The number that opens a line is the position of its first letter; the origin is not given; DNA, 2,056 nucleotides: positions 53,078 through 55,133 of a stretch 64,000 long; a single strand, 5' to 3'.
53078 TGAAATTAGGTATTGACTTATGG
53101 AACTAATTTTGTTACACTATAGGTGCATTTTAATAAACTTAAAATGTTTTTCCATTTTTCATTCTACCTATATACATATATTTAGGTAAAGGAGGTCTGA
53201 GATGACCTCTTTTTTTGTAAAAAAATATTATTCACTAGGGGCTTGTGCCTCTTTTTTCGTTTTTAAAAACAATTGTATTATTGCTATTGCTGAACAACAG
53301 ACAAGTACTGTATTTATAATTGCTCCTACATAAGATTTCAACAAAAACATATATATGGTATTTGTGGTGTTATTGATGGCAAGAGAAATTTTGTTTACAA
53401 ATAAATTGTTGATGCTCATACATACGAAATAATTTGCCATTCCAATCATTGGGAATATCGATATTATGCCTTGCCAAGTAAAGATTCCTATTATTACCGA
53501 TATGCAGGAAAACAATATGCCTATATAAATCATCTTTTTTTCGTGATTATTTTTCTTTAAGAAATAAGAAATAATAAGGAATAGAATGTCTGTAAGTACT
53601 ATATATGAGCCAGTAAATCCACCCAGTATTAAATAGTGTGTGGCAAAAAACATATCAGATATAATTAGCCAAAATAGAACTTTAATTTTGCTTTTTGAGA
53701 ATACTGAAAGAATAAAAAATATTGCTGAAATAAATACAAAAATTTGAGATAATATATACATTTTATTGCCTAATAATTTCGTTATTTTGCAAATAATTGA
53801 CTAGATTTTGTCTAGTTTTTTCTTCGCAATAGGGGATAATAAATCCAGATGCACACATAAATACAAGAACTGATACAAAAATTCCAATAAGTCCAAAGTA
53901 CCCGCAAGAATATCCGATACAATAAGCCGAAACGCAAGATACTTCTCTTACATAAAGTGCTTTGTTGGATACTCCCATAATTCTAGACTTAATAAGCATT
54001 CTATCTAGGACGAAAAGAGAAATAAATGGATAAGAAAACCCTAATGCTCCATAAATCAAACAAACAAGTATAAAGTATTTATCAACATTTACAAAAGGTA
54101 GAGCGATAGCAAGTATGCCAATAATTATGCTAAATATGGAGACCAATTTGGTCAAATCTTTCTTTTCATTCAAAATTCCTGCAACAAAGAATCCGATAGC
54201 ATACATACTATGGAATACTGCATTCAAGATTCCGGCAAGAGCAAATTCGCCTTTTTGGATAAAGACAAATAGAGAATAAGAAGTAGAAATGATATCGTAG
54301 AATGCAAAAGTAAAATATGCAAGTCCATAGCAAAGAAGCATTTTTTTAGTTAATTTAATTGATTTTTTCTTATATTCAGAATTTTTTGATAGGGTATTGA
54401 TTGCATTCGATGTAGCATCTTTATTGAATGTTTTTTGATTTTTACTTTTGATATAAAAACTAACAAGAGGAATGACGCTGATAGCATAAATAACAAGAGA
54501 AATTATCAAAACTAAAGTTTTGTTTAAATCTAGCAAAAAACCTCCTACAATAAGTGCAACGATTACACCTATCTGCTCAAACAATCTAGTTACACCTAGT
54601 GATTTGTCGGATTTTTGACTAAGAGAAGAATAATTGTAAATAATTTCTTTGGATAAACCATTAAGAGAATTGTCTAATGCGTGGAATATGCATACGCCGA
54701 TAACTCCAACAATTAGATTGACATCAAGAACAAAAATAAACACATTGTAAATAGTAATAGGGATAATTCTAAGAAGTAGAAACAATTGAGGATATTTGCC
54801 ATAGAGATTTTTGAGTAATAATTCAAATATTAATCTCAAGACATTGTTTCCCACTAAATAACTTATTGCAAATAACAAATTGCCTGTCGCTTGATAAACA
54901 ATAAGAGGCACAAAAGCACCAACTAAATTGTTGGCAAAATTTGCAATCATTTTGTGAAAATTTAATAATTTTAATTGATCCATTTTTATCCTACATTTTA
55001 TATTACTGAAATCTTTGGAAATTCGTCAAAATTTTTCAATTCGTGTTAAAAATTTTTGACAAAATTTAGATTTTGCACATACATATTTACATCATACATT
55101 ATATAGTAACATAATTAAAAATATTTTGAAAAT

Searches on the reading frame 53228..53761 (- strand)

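Call 54: search_protein_families(library=pfam, proteins=[window:53228-53761:-], max_evalue=0.001)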
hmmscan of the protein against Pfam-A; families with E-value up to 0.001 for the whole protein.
window:53228-53761:- (177 aa): 1 family
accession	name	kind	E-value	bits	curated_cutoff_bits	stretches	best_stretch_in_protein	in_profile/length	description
PF10688.14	Imp-YgjV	-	6.4e-18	65.5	23.5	1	3-164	1-155/159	Bacterial inner membrane protein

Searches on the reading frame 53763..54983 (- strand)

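Call 54: search_protein_families(library=pfam, proteins=[window:53763-54983:-], max_evalue=0.001)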
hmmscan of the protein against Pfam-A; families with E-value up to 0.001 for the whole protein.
window:53763-54983:- (406 aa): 1 family
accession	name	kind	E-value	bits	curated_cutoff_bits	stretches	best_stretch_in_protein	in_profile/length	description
PF07690.21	MFS_1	-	1.4e-10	41.1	33.4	1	13-328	7-322/347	Major Facilitator Superfamily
